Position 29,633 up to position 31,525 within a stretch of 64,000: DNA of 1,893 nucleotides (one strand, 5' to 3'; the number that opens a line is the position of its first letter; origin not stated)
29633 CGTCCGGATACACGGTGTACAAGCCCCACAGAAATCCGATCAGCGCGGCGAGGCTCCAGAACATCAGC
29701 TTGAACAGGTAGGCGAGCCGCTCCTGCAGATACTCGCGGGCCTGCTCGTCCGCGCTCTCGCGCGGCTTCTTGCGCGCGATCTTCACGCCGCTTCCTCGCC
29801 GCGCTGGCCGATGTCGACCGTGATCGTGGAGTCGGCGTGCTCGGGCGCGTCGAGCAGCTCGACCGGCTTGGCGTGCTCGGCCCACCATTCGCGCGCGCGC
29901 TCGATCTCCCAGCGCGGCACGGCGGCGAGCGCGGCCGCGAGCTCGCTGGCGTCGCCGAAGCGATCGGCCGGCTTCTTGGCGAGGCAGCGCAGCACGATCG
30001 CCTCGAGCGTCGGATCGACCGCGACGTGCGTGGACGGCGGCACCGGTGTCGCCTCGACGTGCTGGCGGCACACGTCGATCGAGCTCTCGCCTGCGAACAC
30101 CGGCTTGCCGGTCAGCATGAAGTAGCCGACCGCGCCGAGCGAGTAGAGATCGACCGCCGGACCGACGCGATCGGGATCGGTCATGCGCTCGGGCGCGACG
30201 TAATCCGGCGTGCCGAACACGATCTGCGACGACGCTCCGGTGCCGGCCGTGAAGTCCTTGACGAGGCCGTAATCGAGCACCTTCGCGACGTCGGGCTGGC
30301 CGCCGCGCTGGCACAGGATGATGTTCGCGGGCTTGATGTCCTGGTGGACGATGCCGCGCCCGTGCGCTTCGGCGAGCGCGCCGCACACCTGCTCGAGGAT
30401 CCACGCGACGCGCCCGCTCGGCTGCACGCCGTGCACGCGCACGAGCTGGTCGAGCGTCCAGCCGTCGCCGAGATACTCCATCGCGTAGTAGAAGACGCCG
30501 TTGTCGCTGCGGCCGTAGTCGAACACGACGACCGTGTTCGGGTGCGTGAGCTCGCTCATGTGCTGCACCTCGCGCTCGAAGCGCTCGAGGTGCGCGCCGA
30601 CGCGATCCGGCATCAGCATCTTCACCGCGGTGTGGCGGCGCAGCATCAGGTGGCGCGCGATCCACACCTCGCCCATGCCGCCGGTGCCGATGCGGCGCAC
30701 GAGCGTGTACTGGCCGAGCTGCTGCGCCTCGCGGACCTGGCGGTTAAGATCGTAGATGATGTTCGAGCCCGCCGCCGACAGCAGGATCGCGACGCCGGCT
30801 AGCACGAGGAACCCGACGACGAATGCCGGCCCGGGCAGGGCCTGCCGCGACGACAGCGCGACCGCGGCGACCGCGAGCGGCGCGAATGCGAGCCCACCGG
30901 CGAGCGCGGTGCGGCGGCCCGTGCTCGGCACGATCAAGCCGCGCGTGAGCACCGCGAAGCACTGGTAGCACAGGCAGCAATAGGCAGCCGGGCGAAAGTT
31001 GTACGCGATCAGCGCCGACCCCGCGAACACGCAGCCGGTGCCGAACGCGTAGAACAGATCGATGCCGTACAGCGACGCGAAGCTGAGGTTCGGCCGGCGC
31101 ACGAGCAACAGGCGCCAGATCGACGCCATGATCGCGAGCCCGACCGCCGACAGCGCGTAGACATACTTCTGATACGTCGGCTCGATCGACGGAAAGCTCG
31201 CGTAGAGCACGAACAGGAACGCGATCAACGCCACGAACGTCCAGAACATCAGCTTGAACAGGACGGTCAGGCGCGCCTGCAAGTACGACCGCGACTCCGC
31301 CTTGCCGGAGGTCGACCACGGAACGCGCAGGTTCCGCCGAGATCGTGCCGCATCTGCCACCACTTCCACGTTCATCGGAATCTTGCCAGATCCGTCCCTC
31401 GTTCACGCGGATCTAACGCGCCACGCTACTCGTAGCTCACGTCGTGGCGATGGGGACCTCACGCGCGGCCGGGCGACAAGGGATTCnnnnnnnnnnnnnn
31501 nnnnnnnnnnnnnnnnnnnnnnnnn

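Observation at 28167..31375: Tandem, translationally coupled Ser/Thr kinase paralogues with inverted architecture (six-helix membrane domain BEFORE the kinase), one RD and one non-RD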

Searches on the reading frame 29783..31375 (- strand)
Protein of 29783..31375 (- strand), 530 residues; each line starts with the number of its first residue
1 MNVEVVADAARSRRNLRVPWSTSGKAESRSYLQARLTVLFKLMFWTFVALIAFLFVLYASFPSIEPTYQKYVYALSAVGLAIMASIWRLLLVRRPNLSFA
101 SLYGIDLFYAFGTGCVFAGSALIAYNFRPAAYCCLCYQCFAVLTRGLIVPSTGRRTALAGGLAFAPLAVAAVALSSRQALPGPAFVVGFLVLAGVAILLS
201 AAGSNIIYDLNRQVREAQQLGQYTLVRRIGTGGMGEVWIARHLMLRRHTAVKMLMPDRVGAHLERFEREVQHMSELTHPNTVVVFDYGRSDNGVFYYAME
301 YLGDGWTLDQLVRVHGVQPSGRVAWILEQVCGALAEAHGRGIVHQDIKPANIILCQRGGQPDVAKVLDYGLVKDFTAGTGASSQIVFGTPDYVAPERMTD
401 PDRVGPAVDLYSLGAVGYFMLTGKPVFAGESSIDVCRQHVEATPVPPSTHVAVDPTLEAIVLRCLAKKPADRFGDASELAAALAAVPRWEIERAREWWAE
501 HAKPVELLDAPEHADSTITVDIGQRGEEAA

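Call 8: search_protein_families(library=pfam, proteins=[window:29786-31375:-], max_evalue=0.1)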
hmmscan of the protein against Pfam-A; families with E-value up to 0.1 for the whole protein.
window:29786-31375:- (530 aa): 2 families
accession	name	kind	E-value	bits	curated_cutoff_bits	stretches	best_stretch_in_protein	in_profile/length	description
PF00069.31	Pkinase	-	1e-38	133.7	31.7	1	223-474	1-253/263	Protein kinase domain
PF07714.23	PK_Tyr_Ser-Thr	-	1e-19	71.3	23.1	1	225-472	3-248/258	Protein tyrosine and serine/threonine kinase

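Call 9: search_protein_families(library=ncbifam, proteins=[window:29786-31375:-], max_evalue=0.1)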
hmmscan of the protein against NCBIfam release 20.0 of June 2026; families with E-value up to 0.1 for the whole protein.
window:29786-31375:- (530 aa): 14 families
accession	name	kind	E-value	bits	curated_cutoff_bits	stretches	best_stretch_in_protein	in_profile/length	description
NF033483.0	PknB_PASTA_kin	equivalog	2.6e-70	238.1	450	1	221-497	7-279/563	Stk1 family PASTA domain-containing Ser/Thr kinase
NF052427.1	StpK7MSMEG_1200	equivalog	1.2e-41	142.8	900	1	216-485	2-267/601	serine/threonine protein kinase StpK7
NF047741.1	antiphage_MADS6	equivalog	2.3e-38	132.1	460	2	326-488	304-462/612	methylation-associated defense system protein kinase MAD6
TIGR03903.1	TOMM_kin_cyc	equivalog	2.9e-38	131.4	705.75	1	249-487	6-248/1267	TOMM system kinase/cyclase fusion protein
NF009651.0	PRK13184.1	equivalog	1.6e-32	112.4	839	1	221-484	2-288/932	serine/threonine-protein kinase PknD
NF053615.1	SerThrKinAfsKStmc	equivalog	1.8e-23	83.1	1300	1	216-441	8-227/809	protein serine/threonine kinase AfsK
NF038150.1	lanthi_synth_IV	equivalog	2.6e-19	69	650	1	306-494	283-464/851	class IV lanthionine synthetase LanL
NF033442.0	BREX_PglW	equivalog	1.1e-16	59.8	990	1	213-488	196-488/1391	BREX system serine/threonine kinase PglW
NF043056.1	T4SS_LegK1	equivalog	1.7e-08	33.6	550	1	340-416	208-279/516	Dot/Icm T4SS effector kinase LegK1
NF058632.1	SerThrKinPrkT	equivalog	1.4e-07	30.8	280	1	222-356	22-152/322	serine/threonine protein kinase PrkT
NF038151.1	lanthi_synth_III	equivalog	3.4e-07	29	575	1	323-422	338-424/833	class III lanthionine synthetase LanKC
TIGR03724.2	arch_bud32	equivalog_domain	0.0036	16.8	125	1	299-372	72-131/193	KEOPS complex kinase/ATPase Bud32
NF007174.0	PRK09605.1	equivalog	0.038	12.4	447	1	281-373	400-474/535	bifunctional N(6)-L-threonylcarbamoyladenine synthase/serine/threonine protein kinase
NF011463.0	PRK14879.1-4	equivalog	0.043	13.2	188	1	264-372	63-160/237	Kae1-associated kinase Bud32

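Call 18: find_related_loci(query=A3, collection=genome_contigs, flank=8000)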
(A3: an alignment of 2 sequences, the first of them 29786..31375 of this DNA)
Query A3 (530 aa) in genome_contigs; peptide patterns used: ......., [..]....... (x = any residue, [..] = any of these).
600 stretches matched a pattern (row limit reached: there are more); 586 encode a relative of the query (tblastn E <= 1e-3); the best 80 are kept; 80 distinct loci.
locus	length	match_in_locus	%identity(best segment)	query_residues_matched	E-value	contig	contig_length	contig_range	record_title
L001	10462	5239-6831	57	6-525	0e+0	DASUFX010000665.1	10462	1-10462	MAG TPA_asm: Kofleriaceae bacterium isolate SMAG_U1390 k141_940388, whole genome shotgun sequence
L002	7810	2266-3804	57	19-523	3e-180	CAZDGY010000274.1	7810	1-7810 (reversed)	MAG TPA_asm: uncultured Kofleriaceae bacterium isolate binchicken_co54_137 genome assembly, contig: NODE_17037_length_78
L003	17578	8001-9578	60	8-530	0e+0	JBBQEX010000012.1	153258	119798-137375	MAG: Haliangiales bacterium isolate Co_metawrap_1071 Cmw_1071_k141_21505714_length_153258_cov_13.9997, whole genome shot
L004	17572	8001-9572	56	4-525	4e-178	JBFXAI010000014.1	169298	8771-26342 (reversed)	MAG: Kofleriaceae bacterium isolate CA_2019_TPBS_207 NODE_803_length_169298_cov_6.866336_TPBS, whole genome shotgun sequ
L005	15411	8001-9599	53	6-527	2e-173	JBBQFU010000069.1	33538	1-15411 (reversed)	MAG: Haliangiales bacterium isolate Co_metawrap_1004 Cmw_1004_k141_28551950_length_33538_cov_8.0000, whole genome shotgu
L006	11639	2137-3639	55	29-522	3e-173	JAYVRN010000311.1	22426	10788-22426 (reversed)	MAG: Myxococcales bacterium isolate GL73_DN_concoct_207_sub GL73_DN_concoct_207_sub_310, whole genome shotgun sequence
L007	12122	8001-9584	54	6-526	1e-171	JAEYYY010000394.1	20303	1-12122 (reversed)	MAG: Proteobacteria bacterium isolate OH_CBlB_71 k127_2257554, whole genome shotgun sequence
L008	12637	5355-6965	54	2-525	3e-169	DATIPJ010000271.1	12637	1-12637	MAG TPA_asm: Kofleriaceae bacterium isolate SMAG_U15847 k141_1608585, whole genome shotgun sequence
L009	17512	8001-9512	54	25-525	5e-164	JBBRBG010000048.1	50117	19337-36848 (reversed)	MAG: Haliangiales bacterium isolate Co_metawrap_2332 Cmw_2332_k141_8268310_length_50117_cov_10.9992, whole genome shotgu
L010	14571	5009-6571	51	9-524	1e-161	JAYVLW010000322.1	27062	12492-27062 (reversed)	MAG: Myxococcales bacterium isolate GL56_Down_metabat_34 GL56_Down_metabat_34_321, whole genome shotgun sequence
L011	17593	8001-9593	50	3-525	4e-158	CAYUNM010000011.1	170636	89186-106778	MAG TPA_asm: uncultured Kofleriaceae bacterium isolate SRP263991_co5_613 genome assembly, contig: NODE_150_length_170636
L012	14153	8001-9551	51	9-522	9e-157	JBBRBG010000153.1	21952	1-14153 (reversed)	MAG: Haliangiales bacterium isolate Co_metawrap_2332 Cmw_2332_k141_4573043_length_21952_cov_9.0000, whole genome shotgun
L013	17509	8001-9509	51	21-525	9e-157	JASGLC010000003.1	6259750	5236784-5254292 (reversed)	MAG: Kofleriaceae bacterium isolate 5N094 JMF-2111-06-0005.ont.bin.94_2, whole genome shotgun sequence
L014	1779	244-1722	55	29-521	4e-168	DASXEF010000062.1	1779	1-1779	MAG TPA_asm: Kofleriaceae bacterium isolate SMAG_U5105 k141_2552275, whole genome shotgun sequence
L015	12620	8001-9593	49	5-525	9e-149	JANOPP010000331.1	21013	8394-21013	MAG: Myxococcales bacterium isolate VAR_4_metabat_47_sub VAR_4_k141_2596659, whole genome shotgun sequence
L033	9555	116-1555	44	27-506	3e-107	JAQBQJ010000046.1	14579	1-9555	MAG: Labilithrix sp. isolate RYN_370 scaffold_3717668, whole genome shotgun sequence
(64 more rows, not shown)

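Call 25: find_encoding_contigs(protein=window:29783-31375:-, flank=2000, max_places=6)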
Protein window:29783-31375:- (530 aa): no gene with exactly this product is on record in the collection.

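Call 26: list_cluster_members(proteins=[window:29786-31375:-, window:28170-29786:-])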
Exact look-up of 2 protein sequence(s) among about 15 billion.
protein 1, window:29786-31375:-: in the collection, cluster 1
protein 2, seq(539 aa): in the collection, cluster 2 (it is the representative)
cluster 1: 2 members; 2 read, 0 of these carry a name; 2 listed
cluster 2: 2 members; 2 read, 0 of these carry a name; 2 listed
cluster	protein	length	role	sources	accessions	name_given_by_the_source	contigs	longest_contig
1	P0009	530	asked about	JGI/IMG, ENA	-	-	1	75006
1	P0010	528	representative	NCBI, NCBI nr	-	-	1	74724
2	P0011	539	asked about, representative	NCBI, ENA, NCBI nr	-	-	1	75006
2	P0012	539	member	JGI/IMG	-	-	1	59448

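Call 28: find_encoding_contigs(protein=P0011, flank=3000, max_places=6)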
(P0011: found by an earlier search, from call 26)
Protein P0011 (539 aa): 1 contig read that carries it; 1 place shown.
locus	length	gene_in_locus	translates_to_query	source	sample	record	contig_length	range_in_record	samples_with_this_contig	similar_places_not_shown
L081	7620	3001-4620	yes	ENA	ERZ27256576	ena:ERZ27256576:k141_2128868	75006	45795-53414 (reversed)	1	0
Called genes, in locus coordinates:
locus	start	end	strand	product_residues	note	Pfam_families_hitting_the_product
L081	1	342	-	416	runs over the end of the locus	-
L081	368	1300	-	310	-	-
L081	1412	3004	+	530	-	PF00069:Pkinase, PF07714:PK_Tyr_Ser-Thr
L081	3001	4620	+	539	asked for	PF00069:Pkinase, PF01636:APH (faint), PF07714:PK_Tyr_Ser-Thr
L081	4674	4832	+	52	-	-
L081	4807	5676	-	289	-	PF16697:Yop-YscD_cpl, PF00498:FHA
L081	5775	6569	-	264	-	-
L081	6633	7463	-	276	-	PF00950:ABC-3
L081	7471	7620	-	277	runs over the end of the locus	PF00005:ABC_tran, PF13304:AAA_21 (faint)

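Call 34: find_homologous_proteins(query=A3, max_evalue=1e-60)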
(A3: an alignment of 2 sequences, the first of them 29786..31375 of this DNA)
Query A3 (2 sequences) (530 aa, profile of the alignment): 7367 proteins with E <= 1e-60 among 8000 candidates; the best 120 are listed.
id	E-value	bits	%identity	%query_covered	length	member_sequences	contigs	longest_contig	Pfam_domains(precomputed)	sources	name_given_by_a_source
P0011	0.0e+0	1125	54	96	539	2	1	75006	PF07714.24,PF00069.32,PF01636.30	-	-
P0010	0.0e+0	1102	100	100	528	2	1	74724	PF07714.24,PF00069.32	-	-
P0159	4.7e-282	955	82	100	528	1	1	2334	PF07714.24,PF00069.32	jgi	jgi:serine/threonine-protein kinase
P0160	1.7e-275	933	55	96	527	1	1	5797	PF07714.24,PF00069.32,PF01636.30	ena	-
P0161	5.1e-251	852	58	98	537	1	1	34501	PF07714.24,PF00069.32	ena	-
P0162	1.9e-248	844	58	98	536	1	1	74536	PF07714.24,PF00069.32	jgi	jgi:serine/threonine-protein kinase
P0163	7.5e-248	842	65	99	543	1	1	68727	PF07714.24,PF00069.32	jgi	jgi:serine/threonine-protein kinase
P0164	2.1e-245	834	57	96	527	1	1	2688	PF07714.24,PF00069.32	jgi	jgi:serine/threonine-protein kinase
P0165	5.6e-244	829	62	99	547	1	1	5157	PF07714.24,PF00069.32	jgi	jgi:serine/threonine-protein kinase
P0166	1.6e-243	827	57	92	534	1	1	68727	PF07714.24,PF00069.32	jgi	jgi:serine/threonine-protein kinase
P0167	2.9e-242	823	56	97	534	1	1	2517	PF07714.24,PF00069.32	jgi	jgi:serine/threonine-protein kinase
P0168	5.7e-239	812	66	97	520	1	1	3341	PF07714.24,PF00069.32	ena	-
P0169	9.3e-239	812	58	98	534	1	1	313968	PF07714.24,PF00069.32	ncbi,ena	-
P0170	2.7e-237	807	58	95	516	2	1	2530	PF07714.24,PF00069.32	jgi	-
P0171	2.5e-235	800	89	77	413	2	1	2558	PF07714.24,PF00069.32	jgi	-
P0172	5.8e-235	799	61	97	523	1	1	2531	PF07714.24,PF00069.32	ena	-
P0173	2.9e-233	793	57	98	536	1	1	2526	PF07714.24,PF00069.32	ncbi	-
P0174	3.2e-232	790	56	95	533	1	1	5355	PF07714.24,PF00069.32,PF01636.30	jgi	jgi:serine/threonine-protein kinase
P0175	2.6e-230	784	56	98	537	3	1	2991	PF07714.24,PF00069.32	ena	-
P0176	6.4e-230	782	51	96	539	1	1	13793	PF07714.24,PF00069.32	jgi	jgi:serine/threonine-protein kinase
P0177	6.7e-230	782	64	93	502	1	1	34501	PF07714.24,PF00069.32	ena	-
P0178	1.1e-229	782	60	94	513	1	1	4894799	PF07714.24,PF00069.32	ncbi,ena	-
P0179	2.9e-229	780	55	98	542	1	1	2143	PF07714.24,PF00069.32,PF01636.30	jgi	jgi:serine/threonine-protein kinase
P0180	3.9e-229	780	65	93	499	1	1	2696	PF07714.24,PF00069.32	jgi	jgi:serine/threonine-protein kinase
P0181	1.1e-228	778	57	96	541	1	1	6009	PF07714.24,PF00069.32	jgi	jgi:serine/threonine-protein kinase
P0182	2.7e-228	777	59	94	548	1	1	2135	PF07714.24,PF00069.32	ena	-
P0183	3.9e-228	777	55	97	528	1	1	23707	PF07714.24,PF00069.32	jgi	jgi:serine/threonine-protein kinase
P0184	9.7e-228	775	53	94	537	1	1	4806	PF07714.24,PF00069.32,PF01636.30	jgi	jgi:hypothetical protein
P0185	1.4e-227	775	55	95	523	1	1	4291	PF07714.24,PF00069.32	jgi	jgi:serine/threonine-protein kinase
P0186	1.5e-227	775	55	98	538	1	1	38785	PF07714.24,PF00069.32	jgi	jgi:serine/threonine-protein kinase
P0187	4.6e-227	773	54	98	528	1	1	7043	PF07714.24,PF00069.32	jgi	jgi:serine/threonine-protein kinase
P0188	1.1e-226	772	58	98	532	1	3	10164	PF07714.24,PF00069.32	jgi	jgi:eukaryotic-like serine/threonine-protein kinase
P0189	1.9e-226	771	58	94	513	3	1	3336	PF07714.24,PF00069.32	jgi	-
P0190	3.0e-226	770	63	93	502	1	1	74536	PF07714.24,PF00069.32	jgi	jgi:serine/threonine-protein kinase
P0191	9.4e-226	769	57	96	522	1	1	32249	PF07714.24,PF00069.32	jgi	jgi:hypothetical protein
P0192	1.8e-225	768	60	94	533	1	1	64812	PF07714.24,PF00069.32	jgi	jgi:hypothetical protein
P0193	3.1e-225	767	57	95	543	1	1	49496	PF07714.24,PF00069.32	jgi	jgi:serine/threonine-protein kinase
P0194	5.0e-225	766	56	98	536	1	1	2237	PF07714.24,PF00069.32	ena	-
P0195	5.5e-225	766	56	99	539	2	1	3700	PF07714.24,PF00069.32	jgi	-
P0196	7.9e-225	766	57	99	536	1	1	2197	PF07714.24,PF00069.32,PF01636.30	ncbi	-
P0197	8.9e-225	765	56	95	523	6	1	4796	PF07714.24,PF00069.32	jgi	jgi:eukaryotic-like serine/threonine-protein kinase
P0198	5.2e-224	763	55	97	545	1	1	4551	PF07714.24,PF00069.32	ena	-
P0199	6.0e-224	763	54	97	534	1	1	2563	PF07714.24,PF00069.32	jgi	jgi:eukaryotic-like serine/threonine-protein kinase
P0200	6.2e-224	763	56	95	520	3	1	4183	PF07714.24,PF00069.32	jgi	jgi:hypothetical protein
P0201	8.2e-224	762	55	97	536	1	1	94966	PF07714.24,PF00069.32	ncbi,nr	ncbi:MAG: serine/threonine kinase [Myxococcales bacterium]|nr:serine/threonine kinase [Myxococcales 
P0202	1.1e-223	762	58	95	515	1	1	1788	PF07714.24,PF00069.32,PF01636.30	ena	-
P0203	1.8e-223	761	58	97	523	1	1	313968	PF07714.24,PF00069.32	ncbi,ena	-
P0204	3.5e-223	760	55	95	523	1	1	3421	PF07714.24,PF00069.32,PF01636.30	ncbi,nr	ncbi:MAG TPA: serine/threonine-protein kinase [Kofleriaceae bacterium]|nr:serine/threonine-protein k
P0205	5.5e-223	760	60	97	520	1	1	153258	PF07714.24,PF00069.32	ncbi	-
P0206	1.5e-222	758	57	99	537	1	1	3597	PF07714.24,PF00069.32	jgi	jgi:eukaryotic-like serine/threonine-protein kinase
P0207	3.4e-222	757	56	89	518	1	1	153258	PF07714.24,PF00069.32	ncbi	-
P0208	4.9e-222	756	57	95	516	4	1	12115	PF07714.24,PF00069.32,PF17667.8,PF01636.30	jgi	jgi:serine/threonine-protein kinase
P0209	5.8e-222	756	58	95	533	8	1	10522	PF07714.24,PF00069.32,PF03109.23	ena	-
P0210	1.2e-221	755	56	94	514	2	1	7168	PF07714.24,PF00069.32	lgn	-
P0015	1.6e-221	755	57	99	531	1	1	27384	PF07714.24,PF00069.32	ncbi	-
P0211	1.7e-221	755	56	98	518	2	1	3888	PF07714.24,PF00069.32,PF03109.23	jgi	-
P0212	1.8e-221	754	53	97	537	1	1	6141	PF07714.24,PF00069.32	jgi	jgi:eukaryotic-like serine/threonine-protein kinase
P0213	2.2e-221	754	54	98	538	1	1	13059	PF07714.24,PF00069.32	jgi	jgi:serine/threonine-protein kinase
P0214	2.5e-221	754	56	92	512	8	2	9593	PF07714.24,PF00069.32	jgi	jgi:serine/threonine-protein kinase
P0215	2.8e-221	754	56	98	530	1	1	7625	PF07714.24,PF00069.32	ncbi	ncbi:MAG TPA: serine/threonine-protein kinase [Kofleriaceae bacterium]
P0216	3.2e-221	754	62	94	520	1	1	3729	PF07714.24,PF00069.32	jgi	jgi:hypothetical protein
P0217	4.5e-221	753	54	95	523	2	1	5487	PF07714.24,PF00069.32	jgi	jgi:eukaryotic-like serine/threonine-protein kinase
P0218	6.1e-221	753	57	97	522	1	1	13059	PF07714.24,PF00069.32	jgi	jgi:serine/threonine-protein kinase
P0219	8.7e-221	752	55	98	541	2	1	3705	PF07714.24,PF00069.32,PF03109.23,PF17667.8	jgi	-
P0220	8.9e-221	752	53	97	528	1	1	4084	PF07714.24,PF00069.32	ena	-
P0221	1.2e-220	752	56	98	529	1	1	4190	PF07714.24,PF00069.32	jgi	jgi:eukaryotic-like serine/threonine-protein kinase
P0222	1.6e-220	751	56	99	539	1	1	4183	PF07714.24,PF00069.32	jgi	jgi:hypothetical protein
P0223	3.1e-220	750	56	96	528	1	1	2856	PF07714.24,PF00069.32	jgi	jgi:eukaryotic-like serine/threonine-protein kinase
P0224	4.8e-220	750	58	97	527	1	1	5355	PF07714.24,PF00069.32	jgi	jgi:serine/threonine-protein kinase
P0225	5.5e-220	750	57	95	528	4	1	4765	PF07714.24,PF00069.32,PF01636.30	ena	-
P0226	6.0e-220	749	54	97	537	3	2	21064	PF07714.24,PF00069.32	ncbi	-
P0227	7.8e-220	749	54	95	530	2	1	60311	PF07714.24,PF00069.32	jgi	jgi:serine/threonine-protein kinase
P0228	8.3e-220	749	57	95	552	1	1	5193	PF07714.24,PF00069.32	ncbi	ncbi:MAG: serine/threonine-protein kinase [Kofleriaceae bacterium]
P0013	1.3e-219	748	56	95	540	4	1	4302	PF07714.24,PF00069.32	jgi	jgi:serine/threonine protein kinase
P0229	2.5e-219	747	53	98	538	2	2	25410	PF07714.24,PF00069.32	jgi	jgi:eukaryotic-like serine/threonine-protein kinase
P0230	2.6e-219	747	56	98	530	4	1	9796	PF07714.24,PF00069.32,PF03109.23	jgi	jgi:eukaryotic-like serine/threonine-protein kinase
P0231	3.3e-219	747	56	97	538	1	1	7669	PF07714.24,PF00069.32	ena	-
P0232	3.4e-219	747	53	95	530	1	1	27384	PF07714.24,PF00069.32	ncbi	-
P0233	4.6e-219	747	57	96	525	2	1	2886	PF07714.24,PF00069.32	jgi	-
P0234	4.6e-219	747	55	95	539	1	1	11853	PF07714.24,PF00069.32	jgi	jgi:hypothetical protein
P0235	6.2e-219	746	56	98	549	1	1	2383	PF07714.24,PF00069.32,PF03109.23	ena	-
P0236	7.9e-219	746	56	98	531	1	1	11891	PF07714.24,PF00069.32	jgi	jgi:eukaryotic-like serine/threonine-protein kinase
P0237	1.7e-218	745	58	98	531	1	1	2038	PF07714.24,PF00069.32,PF03109.23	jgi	jgi:eukaryotic-like serine/threonine-protein kinase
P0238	2.2e-218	744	63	97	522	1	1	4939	PF07714.24,PF00069.32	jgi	jgi:eukaryotic-like serine/threonine-protein kinase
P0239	2.9e-218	744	55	99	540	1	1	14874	PF07714.24,PF00069.32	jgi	jgi:serine/threonine-protein kinase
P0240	2.9e-218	744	56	97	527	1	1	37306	PF07714.24,PF00069.32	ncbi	-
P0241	5.2e-218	743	56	97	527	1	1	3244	PF07714.24,PF00069.32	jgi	jgi:tRNA A-37 threonylcarbamoyl transferase component Bud32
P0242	5.4e-218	743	56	99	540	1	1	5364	PF07714.24,PF00069.32,PF03109.23,PF01636.30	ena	-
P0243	6.2e-218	743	56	98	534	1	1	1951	PF07714.24,PF00069.32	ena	-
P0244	6.7e-218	743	58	97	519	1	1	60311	PF07714.24,PF00069.32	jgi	jgi:serine/threonine-protein kinase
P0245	8.5e-218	742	55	90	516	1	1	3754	PF07714.24,PF00069.32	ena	-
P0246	1.4e-217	742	55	97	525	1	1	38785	PF07714.24,PF00069.32,PF03109.23,PF01636.30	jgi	jgi:serine/threonine-protein kinase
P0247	1.8e-217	741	56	97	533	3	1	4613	PF07714.24,PF00069.32,PF03109.23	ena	-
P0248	1.8e-217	741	55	94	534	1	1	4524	PF07714.24,PF00069.32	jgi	jgi:eukaryotic-like serine/threonine-protein kinase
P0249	3.3e-217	740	54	95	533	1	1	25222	PF07714.24,PF00069.32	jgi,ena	-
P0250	4.3e-217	740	54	97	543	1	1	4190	PF07714.24,PF00069.32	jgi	jgi:eukaryotic-like serine/threonine-protein kinase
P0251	4.6e-217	740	54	95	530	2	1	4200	PF07714.24,PF00069.32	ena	-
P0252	5.0e-217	740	57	96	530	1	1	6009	PF07714.24,PF00069.32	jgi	jgi:serine/threonine-protein kinase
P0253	5.0e-217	740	56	93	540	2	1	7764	PF07714.24,PF00069.32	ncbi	-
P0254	9.9e-217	739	55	98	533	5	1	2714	PF07714.24,PF00069.32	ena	-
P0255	1.2e-216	739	56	95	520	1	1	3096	PF07714.24,PF00069.32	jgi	-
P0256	1.2e-216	739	56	96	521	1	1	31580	PF07714.24,PF00069.32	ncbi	ncbi:MAG TPA: protein kinase [Kofleriaceae bacterium]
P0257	1.7e-216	738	57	98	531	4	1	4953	PF07714.24,PF00069.32,PF03109.23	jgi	jgi:serine/threonine-protein kinase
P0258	3.3e-216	737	56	95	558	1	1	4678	PF07714.24,PF00069.32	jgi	-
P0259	3.6e-216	737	54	96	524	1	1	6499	PF07714.24,PF00069.32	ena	-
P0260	5.7e-216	736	54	96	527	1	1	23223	PF07714.24,PF00069.32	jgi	jgi:serine/threonine-protein kinase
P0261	9.2e-216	736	55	95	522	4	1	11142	PF07714.24,PF00069.32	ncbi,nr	ncbi:MAG TPA: serine/threonine-protein kinase [Kofleriaceae bacterium]|nr:serine/threonine-protein k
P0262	1.1e-215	735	53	98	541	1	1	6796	PF07714.24,PF00069.32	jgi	jgi:eukaryotic-like serine/threonine-protein kinase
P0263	1.2e-215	735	55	97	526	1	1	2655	PF07714.24,PF00069.32,PF03109.23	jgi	jgi:serine/threonine-protein kinase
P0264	1.5e-215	735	60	99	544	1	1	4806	PF07714.24,PF00069.32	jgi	jgi:hypothetical protein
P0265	2.5e-215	734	54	95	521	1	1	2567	PF07714.24,PF00069.32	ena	-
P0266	2.6e-215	734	55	98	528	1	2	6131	PF07714.24,PF00069.32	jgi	jgi:eukaryotic-like serine/threonine-protein kinase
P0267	2.6e-215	734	55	96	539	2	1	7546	PF07714.24,PF00069.32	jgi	jgi:eukaryotic-like serine/threonine-protein kinase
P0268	3.2e-215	734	53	98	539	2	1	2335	PF07714.24,PF00069.32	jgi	-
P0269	3.6e-215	734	58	97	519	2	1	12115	PF07714.24,PF00069.32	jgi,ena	jgi:serine/threonine-protein kinase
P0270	4.1e-215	734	57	97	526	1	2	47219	PF07714.24,PF00069.32,PF17667.8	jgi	jgi:serine/threonine-protein kinase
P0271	5.1e-215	733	56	96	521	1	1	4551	PF07714.24,PF00069.32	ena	-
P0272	5.2e-215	733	54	97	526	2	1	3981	PF07714.24,PF00069.32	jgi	jgi:eukaryotic-like serine/threonine-protein kinase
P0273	5.8e-215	733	55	96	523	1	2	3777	PF07714.24,PF00069.32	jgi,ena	-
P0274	6.0e-215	733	53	96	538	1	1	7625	PF07714.24,PF00069.32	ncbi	ncbi:MAG TPA: serine/threonine-protein kinase [Kofleriaceae bacterium]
